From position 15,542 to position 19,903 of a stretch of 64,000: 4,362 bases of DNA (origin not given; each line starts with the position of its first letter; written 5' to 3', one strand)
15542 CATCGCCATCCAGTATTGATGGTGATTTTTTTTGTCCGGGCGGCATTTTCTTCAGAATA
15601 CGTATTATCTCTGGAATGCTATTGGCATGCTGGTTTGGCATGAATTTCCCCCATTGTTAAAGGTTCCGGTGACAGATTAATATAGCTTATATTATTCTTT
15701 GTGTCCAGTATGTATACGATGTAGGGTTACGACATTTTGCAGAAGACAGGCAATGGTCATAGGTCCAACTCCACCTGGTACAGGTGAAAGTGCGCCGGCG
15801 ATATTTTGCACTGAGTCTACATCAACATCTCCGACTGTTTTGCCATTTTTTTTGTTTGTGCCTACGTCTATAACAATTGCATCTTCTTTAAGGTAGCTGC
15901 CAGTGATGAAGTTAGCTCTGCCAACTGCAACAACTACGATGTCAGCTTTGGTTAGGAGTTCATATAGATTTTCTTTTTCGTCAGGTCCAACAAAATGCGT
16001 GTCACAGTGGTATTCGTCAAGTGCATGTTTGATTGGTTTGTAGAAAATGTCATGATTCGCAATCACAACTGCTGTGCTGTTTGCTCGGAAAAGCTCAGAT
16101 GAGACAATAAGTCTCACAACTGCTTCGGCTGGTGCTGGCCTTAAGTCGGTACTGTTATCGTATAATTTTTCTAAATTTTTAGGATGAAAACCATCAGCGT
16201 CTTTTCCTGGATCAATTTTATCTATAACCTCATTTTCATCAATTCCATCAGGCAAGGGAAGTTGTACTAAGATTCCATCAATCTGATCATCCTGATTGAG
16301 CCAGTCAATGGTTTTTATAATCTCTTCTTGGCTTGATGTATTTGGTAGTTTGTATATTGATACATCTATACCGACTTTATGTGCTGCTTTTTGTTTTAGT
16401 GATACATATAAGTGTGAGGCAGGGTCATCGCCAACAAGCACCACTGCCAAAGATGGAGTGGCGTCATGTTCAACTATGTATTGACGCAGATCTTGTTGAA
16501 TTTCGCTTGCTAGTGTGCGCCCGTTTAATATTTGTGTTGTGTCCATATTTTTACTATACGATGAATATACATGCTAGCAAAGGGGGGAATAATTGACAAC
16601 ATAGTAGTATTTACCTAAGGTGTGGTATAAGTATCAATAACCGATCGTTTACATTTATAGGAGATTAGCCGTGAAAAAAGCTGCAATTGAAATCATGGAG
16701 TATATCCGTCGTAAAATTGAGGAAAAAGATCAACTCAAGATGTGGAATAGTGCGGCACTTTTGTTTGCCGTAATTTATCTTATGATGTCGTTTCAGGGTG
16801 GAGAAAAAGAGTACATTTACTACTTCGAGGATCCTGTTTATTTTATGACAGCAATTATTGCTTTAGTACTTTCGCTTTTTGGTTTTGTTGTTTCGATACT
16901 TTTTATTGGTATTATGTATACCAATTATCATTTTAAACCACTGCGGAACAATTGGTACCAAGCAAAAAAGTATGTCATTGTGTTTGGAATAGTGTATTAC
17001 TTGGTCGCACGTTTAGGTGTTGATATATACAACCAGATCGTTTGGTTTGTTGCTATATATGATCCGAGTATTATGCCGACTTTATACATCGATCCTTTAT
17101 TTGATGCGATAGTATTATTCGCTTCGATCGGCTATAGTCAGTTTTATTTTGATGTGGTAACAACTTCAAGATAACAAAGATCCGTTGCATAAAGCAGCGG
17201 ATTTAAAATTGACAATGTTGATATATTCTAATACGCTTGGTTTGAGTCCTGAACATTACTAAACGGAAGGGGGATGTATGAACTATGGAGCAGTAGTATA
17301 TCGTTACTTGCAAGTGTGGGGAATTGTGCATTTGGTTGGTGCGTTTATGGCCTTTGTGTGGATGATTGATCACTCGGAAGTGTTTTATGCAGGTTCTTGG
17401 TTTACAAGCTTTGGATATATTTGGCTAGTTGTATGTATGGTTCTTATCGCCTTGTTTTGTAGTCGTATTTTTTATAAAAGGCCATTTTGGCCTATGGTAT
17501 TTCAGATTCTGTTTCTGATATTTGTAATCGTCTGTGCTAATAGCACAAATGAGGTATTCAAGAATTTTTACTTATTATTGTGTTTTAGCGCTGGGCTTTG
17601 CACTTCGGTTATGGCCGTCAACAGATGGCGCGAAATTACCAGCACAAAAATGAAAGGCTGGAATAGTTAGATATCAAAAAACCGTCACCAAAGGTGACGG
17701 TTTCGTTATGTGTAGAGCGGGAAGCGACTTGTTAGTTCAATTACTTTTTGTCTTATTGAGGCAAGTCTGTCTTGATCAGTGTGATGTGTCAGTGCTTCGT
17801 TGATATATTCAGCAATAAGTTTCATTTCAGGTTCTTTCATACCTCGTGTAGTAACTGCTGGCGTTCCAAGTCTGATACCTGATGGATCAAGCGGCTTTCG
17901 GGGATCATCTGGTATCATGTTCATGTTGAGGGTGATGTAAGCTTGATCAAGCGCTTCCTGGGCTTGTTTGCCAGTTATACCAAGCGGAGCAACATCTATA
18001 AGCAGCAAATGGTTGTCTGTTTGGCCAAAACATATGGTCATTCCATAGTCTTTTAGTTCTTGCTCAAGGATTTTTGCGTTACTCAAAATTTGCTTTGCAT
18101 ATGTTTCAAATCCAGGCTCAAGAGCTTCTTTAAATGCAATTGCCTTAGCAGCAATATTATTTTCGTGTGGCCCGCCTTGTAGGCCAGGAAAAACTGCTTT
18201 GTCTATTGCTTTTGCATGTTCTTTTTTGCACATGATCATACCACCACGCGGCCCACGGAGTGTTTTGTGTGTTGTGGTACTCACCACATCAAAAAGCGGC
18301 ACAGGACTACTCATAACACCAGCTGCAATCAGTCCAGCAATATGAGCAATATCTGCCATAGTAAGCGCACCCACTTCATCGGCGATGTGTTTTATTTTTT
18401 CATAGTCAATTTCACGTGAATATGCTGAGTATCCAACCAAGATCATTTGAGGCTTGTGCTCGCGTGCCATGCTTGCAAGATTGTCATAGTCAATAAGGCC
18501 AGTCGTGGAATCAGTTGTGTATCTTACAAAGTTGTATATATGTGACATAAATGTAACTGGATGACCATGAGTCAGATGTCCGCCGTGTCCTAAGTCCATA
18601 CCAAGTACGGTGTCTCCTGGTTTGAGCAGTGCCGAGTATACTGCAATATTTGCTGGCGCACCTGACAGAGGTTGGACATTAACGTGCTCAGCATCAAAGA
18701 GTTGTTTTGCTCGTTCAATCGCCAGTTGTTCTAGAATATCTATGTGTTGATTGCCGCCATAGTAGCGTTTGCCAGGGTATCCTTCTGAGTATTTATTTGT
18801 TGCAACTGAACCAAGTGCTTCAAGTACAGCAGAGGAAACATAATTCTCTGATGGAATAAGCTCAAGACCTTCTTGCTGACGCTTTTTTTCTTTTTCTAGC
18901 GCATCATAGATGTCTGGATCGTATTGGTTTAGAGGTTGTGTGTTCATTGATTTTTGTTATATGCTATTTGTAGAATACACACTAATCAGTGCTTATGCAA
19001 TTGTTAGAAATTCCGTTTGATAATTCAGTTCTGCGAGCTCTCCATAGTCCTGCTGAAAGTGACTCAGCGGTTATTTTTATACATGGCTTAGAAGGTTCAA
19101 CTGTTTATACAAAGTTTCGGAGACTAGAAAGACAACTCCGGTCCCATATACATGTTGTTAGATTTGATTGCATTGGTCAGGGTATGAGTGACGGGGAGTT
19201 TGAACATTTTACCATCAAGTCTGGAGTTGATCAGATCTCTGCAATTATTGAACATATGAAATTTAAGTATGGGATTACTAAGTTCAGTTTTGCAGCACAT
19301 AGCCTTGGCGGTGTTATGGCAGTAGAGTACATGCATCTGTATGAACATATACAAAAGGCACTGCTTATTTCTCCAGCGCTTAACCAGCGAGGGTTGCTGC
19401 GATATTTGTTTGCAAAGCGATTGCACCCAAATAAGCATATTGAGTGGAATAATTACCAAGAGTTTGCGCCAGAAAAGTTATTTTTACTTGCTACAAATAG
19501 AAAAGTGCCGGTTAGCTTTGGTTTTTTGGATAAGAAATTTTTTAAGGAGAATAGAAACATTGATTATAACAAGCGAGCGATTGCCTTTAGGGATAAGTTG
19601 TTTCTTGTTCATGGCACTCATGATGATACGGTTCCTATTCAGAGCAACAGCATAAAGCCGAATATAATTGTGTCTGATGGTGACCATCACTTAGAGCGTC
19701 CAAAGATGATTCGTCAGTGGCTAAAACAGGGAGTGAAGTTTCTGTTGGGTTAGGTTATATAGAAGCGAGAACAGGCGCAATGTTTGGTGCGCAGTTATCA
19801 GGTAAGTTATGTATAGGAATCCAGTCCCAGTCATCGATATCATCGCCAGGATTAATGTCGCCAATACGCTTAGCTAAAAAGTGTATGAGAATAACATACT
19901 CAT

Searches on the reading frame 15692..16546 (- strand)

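Call 23: search_protein_families(library=pfam, proteins=[window:15692-16546:-], max_evalue=0.0001)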
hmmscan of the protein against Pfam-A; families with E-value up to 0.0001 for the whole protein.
window:15692-16546:- (284 aa): 2 families
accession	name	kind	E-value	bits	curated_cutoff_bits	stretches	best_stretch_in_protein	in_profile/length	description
PF02882.25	THF_DHG_CYH_C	-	4.4e-42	143.6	27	1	121-277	1-157/160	Tetrahydrofolate dehydrogenase/cyclohydrolase, NAD(P)-binding domain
PF00763.28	THF_DHG_CYH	-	3e-37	127.9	32.8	1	7-118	1-115/115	Tetrahydrofolate dehydrogenase/cyclohydrolase, catalytic domain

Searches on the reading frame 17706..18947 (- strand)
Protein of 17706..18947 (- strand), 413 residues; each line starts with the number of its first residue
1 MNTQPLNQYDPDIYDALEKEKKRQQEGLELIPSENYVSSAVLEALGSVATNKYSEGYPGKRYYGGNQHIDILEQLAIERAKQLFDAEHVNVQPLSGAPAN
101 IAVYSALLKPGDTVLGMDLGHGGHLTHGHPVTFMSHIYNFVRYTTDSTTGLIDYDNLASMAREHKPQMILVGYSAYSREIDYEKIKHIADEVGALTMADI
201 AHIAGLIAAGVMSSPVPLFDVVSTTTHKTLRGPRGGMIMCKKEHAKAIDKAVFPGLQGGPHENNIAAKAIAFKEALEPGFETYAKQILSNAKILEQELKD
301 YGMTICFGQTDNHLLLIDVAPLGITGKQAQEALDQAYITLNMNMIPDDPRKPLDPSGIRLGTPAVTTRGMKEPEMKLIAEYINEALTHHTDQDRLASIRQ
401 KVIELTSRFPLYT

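Call 23: search_protein_families(library=pfam, proteins=[window:17706-18947:-], max_evalue=0.0001)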
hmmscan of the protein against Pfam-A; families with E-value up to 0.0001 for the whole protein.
window:17706-18947:- (413 aa): 2 families
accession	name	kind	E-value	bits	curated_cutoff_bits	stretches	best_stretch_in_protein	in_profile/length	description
PF00464.25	SHMT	-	2.3e-159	530.7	27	1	6-382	1-399/399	Serine hydroxymethyltransferase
PF00155.27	Aminotran_1_2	-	1.9e-09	37.6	19.7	1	63-367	38-351/361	Aminotransferase class I and II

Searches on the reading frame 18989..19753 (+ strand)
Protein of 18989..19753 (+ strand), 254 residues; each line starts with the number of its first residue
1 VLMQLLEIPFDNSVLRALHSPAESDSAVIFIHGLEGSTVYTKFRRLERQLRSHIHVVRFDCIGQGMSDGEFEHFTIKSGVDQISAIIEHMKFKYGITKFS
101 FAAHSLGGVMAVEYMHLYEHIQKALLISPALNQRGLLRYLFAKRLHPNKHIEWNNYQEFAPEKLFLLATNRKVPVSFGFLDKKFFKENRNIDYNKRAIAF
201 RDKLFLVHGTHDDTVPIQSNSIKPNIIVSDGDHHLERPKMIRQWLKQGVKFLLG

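Call 24: search_protein_families(library=pfam, proteins=[window:18989-19753:+], max_evalue=0.0001)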
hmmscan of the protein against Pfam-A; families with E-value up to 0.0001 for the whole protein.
window:18989-19753:+ (254 aa): 5 families
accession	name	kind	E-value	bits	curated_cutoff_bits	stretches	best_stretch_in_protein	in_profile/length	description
PF12146.15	Hydrolase_4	-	5.2e-14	52.6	27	1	23-151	2-139/239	Serine aminopeptidase, S33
PF12697.13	Abhydrolase_6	-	1.9e-10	42.2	26.3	1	28-218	1-184/217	Alpha/beta hydrolase family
PF00561.26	Abhydrolase_1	-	6e-10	39.6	25.8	1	27-144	2-103/245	alpha/beta hydrolase fold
PF05057.20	DUF676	-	2.9e-06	27.4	20.3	1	26-112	6-93/217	Putative serine esterase (DUF676)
PF06028.17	DUF915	-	1.3e-05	25.1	22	0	80-120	86-126/255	Alpha/beta hydrolase of unknown function (DUF915)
